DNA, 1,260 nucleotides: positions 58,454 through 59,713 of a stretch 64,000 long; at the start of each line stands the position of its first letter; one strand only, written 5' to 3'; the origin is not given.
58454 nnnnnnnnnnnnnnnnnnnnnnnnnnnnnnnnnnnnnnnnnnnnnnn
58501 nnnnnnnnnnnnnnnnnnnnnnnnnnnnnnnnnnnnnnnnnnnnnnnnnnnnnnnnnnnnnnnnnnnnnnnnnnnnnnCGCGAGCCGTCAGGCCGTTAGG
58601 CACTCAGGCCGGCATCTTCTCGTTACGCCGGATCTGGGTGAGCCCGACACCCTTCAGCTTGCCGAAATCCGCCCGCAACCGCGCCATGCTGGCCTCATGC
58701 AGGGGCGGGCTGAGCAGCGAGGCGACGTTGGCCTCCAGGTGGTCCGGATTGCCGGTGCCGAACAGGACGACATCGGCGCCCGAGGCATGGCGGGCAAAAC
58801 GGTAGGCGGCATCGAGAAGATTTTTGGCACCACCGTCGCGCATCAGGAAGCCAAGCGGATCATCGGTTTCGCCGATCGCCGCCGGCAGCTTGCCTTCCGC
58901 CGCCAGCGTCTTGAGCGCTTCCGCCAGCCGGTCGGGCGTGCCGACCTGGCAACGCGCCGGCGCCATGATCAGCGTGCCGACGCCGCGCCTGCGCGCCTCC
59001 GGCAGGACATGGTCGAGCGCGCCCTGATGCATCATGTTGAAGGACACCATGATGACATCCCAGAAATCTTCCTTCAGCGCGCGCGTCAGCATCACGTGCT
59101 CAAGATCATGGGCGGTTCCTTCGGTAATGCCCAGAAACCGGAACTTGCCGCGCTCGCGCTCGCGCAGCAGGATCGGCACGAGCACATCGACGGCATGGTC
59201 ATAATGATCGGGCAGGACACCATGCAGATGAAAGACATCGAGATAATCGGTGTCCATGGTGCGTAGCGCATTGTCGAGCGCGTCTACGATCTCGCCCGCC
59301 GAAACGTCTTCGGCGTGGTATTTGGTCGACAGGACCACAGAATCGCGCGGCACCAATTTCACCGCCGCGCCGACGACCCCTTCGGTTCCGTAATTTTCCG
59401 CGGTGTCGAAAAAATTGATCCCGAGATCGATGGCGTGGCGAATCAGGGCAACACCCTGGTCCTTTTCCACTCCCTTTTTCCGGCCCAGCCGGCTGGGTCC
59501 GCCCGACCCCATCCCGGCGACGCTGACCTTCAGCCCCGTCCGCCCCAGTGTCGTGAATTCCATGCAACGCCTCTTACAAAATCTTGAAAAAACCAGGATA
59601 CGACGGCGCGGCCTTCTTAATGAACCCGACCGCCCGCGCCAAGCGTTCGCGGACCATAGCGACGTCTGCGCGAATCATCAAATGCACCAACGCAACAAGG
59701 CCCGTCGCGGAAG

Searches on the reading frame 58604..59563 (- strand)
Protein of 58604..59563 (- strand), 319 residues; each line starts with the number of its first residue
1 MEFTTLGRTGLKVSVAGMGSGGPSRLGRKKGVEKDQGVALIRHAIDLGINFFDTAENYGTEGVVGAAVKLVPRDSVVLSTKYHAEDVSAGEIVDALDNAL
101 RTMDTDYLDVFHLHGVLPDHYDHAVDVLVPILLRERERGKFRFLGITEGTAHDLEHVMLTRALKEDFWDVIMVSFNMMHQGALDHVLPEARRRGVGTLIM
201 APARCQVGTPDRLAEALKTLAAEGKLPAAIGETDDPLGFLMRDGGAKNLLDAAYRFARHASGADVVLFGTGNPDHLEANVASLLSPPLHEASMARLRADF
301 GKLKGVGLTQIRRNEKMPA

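Call 32: search_protein_families(library=pfam, proteins=[window:58604-59563:-], max_evalue=0.001)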
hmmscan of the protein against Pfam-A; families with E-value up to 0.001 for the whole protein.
window:58604-59563:- (319 aa): 1 family
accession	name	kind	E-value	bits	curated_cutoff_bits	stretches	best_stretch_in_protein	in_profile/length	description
PF00248.27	Aldo_ket_red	-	1.3e-29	103.7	24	1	25-297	8-287/291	Aldo/keto reductase family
